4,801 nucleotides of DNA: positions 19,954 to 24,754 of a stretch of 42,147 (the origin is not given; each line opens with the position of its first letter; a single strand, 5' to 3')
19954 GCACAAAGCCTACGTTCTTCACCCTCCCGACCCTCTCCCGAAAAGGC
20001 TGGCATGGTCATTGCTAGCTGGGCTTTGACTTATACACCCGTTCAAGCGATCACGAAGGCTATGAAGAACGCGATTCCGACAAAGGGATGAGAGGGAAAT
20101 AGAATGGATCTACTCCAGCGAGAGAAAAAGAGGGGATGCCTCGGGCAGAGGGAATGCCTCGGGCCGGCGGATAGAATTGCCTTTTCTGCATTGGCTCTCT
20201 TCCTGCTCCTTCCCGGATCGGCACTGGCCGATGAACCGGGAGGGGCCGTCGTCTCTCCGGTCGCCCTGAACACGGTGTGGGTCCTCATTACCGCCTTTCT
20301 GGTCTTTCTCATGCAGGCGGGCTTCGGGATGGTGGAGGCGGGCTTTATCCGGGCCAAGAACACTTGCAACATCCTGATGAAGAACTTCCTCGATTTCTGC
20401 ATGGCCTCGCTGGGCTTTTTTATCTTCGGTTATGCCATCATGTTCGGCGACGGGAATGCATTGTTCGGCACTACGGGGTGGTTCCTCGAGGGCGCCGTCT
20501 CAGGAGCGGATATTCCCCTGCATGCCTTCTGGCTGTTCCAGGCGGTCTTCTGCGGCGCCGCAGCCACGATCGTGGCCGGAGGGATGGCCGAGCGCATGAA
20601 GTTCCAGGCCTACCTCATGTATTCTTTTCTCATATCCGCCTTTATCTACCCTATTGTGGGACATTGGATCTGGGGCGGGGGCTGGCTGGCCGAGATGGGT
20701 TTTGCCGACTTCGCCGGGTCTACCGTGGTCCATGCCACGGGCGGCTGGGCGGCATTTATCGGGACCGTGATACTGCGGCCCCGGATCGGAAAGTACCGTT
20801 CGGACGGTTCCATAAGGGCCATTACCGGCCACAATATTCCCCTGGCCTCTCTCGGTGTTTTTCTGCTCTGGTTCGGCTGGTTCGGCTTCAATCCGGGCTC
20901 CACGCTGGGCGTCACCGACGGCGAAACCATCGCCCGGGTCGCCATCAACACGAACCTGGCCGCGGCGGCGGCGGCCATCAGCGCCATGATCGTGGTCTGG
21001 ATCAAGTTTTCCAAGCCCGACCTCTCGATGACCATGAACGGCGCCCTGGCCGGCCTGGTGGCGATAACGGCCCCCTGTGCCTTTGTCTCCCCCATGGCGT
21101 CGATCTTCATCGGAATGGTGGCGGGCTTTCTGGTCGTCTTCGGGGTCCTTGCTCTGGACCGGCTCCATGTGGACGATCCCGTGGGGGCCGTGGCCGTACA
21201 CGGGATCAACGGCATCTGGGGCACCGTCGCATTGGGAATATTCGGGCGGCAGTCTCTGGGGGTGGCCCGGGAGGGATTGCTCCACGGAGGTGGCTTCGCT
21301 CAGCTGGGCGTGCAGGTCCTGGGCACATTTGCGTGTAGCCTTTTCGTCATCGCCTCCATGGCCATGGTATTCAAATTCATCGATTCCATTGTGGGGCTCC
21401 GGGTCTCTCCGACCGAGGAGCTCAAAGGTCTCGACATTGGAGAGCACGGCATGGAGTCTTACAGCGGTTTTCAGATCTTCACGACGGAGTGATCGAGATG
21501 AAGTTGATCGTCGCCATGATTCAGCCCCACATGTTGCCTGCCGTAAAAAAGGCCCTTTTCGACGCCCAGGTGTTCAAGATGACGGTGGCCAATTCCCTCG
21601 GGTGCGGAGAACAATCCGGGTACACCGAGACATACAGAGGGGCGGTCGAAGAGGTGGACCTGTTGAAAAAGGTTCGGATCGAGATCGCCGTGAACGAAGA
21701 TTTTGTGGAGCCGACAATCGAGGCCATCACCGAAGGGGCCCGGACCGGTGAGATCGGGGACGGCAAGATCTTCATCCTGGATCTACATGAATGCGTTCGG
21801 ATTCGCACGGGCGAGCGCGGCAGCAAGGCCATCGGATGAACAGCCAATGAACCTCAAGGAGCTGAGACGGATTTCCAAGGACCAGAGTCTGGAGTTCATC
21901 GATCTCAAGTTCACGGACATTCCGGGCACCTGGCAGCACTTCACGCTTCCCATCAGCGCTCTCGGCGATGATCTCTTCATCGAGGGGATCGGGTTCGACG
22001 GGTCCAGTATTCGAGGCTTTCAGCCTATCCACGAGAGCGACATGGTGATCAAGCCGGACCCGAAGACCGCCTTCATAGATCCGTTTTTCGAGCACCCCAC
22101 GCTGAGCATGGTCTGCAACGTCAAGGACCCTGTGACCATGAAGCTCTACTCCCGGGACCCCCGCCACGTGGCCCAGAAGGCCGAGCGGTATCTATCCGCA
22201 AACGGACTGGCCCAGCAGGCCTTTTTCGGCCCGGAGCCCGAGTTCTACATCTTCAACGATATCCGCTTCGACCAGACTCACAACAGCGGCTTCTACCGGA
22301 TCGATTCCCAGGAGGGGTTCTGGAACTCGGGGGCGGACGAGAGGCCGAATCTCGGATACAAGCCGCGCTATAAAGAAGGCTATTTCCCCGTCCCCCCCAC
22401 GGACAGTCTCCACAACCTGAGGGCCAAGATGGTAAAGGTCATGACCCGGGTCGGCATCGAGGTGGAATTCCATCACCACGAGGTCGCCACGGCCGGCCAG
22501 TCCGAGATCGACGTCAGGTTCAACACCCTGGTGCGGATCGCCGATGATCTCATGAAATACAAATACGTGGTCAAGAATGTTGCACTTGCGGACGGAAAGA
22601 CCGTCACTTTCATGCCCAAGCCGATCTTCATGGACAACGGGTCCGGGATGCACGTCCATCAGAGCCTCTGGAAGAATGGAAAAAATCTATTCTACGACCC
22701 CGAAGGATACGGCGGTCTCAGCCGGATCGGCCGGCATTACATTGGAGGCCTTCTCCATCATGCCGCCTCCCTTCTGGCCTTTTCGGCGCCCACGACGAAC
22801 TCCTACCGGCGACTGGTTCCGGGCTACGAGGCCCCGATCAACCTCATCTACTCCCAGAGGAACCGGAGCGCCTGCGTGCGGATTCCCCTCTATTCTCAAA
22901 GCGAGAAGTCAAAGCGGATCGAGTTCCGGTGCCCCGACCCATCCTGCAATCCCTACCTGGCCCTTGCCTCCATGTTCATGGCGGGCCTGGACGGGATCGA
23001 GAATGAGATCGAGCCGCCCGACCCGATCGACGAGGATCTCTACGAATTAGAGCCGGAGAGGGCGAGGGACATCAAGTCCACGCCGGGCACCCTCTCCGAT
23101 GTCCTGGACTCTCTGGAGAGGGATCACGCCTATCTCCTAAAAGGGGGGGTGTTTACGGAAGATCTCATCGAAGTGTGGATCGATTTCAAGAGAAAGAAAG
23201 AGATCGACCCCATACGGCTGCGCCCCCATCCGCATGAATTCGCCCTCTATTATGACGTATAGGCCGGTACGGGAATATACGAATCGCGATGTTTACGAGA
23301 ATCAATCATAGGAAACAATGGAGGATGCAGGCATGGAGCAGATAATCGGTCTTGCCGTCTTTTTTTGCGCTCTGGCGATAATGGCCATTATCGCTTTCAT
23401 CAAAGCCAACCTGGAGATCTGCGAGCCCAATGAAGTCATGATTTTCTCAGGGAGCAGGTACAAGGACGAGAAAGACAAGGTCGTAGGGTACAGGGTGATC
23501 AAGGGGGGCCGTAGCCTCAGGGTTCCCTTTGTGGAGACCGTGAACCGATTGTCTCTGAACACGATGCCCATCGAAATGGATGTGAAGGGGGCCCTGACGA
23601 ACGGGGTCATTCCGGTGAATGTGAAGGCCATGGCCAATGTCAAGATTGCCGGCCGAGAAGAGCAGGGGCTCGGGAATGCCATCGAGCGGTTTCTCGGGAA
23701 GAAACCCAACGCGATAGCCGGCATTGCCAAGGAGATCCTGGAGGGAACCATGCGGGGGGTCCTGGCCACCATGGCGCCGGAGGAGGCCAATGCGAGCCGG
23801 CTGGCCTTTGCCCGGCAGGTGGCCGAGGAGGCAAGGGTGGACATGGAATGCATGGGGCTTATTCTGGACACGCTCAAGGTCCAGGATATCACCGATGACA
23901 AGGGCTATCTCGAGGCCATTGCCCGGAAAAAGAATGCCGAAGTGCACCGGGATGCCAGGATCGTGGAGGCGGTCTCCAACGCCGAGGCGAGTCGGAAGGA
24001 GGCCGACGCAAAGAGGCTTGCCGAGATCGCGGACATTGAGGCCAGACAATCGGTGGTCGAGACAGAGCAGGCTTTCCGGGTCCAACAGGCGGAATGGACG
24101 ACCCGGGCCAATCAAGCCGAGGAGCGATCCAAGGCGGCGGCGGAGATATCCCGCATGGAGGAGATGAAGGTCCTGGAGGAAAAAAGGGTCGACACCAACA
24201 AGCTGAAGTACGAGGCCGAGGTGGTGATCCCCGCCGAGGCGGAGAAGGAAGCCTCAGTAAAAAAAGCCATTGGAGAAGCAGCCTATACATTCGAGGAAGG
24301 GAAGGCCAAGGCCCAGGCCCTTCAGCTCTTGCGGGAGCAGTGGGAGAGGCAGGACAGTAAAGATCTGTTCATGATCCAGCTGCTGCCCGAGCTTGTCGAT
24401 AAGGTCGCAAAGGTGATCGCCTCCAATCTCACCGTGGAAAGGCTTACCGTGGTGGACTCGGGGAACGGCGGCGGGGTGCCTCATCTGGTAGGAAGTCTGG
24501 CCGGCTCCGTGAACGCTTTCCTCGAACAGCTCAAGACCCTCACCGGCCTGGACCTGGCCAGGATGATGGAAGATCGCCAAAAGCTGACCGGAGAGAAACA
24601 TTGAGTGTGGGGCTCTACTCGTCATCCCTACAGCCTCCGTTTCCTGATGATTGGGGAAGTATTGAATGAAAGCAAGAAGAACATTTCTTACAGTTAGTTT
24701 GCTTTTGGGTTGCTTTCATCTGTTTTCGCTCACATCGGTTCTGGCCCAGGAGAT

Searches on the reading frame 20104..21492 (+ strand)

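Call 22: search_protein_families(library=ncbifam, proteins=[window:20104-21492:+], max_evalue=0.00001)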
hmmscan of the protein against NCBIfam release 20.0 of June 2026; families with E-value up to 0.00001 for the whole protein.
window:20104-21492:+ (462 aa): 3 families
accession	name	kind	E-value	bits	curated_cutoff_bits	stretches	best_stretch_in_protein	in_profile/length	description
TIGR00836.1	amt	subfamily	3.7e-133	444.4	343.3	1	56-453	1-406/406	ammonium transporter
TIGR03644.1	marine_trans_1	hypoth_equivalog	1.1e-119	399.8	514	1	54-456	2-404/404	probable ammonium transporter, marine subtype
NF007947.0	PRK10666.1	equivalog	5.2e-66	223.3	657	1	30-453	10-426/428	ammonium transporter AmtB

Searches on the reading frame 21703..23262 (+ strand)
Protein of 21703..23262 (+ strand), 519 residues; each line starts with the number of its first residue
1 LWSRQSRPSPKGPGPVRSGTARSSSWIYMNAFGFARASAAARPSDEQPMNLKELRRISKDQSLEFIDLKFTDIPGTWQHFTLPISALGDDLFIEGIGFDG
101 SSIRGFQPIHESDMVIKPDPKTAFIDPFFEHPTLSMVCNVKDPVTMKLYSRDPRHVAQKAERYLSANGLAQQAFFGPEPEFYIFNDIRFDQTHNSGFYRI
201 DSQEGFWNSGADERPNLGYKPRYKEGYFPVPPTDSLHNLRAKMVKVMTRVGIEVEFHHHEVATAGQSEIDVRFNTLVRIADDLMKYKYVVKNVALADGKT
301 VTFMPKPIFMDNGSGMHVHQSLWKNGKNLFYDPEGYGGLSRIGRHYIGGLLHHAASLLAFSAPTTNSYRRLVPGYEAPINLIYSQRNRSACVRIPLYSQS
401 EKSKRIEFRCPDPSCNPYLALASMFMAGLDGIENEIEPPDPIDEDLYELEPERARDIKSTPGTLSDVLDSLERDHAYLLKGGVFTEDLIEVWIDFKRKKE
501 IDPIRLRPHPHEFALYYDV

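Call 22: search_protein_families(library=ncbifam, proteins=[window:21703-23262:+], max_evalue=0.00001)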
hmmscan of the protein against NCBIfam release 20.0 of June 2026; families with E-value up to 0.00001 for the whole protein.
window:21703-23262:+ (519 aa): 5 families
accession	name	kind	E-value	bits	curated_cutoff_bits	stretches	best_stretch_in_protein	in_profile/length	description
TIGR00653.1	GlnA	equivalog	4e-202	672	429.15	1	55-518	4-462/462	type I glutamate--ammonia ligase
NF007006.0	PRK09469.1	equivalog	2.7e-175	583.4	845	1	56-519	8-469/469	glutamate--ammonia ligase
NF045547.1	GGputSyn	equivalog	2.4e-71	240.8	650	1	220-499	148-426/438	gamma-glutamylputrescine synthetase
TIGR03105.1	gln_synth_III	equivalog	2.2e-68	230.8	469.6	2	241-498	161-416/435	type III glutamate--ammonia ligase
NF041605.1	gln_syn_GlnII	equivalog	1e-09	38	500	0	251-420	161-320/333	glutamine synthetase GlnII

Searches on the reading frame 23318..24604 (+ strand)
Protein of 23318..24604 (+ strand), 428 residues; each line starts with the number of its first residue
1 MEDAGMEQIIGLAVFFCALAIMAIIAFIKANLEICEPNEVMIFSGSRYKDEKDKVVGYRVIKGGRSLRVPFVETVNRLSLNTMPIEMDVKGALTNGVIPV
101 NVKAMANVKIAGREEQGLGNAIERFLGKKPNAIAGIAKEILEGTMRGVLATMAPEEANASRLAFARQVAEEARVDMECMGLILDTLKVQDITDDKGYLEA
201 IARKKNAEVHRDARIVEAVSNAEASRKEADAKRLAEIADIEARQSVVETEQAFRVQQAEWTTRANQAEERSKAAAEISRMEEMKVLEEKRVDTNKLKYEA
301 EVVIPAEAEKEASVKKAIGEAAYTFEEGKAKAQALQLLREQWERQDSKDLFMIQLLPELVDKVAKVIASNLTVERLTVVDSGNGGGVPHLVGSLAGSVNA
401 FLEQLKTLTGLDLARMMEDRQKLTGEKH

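Call 22: search_protein_families(library=ncbifam, proteins=[window:23318-24604:+], max_evalue=0.00001)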
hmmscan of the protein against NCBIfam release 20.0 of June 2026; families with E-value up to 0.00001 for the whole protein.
window:23318-24604:+ (428 aa): 1 family
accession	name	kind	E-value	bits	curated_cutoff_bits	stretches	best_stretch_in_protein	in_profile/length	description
NF058507.1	FlotScfldFlot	equivalog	3.1e-45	155.2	700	2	17-334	7-344/477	flotillin lipid rafts scaffold protein FloT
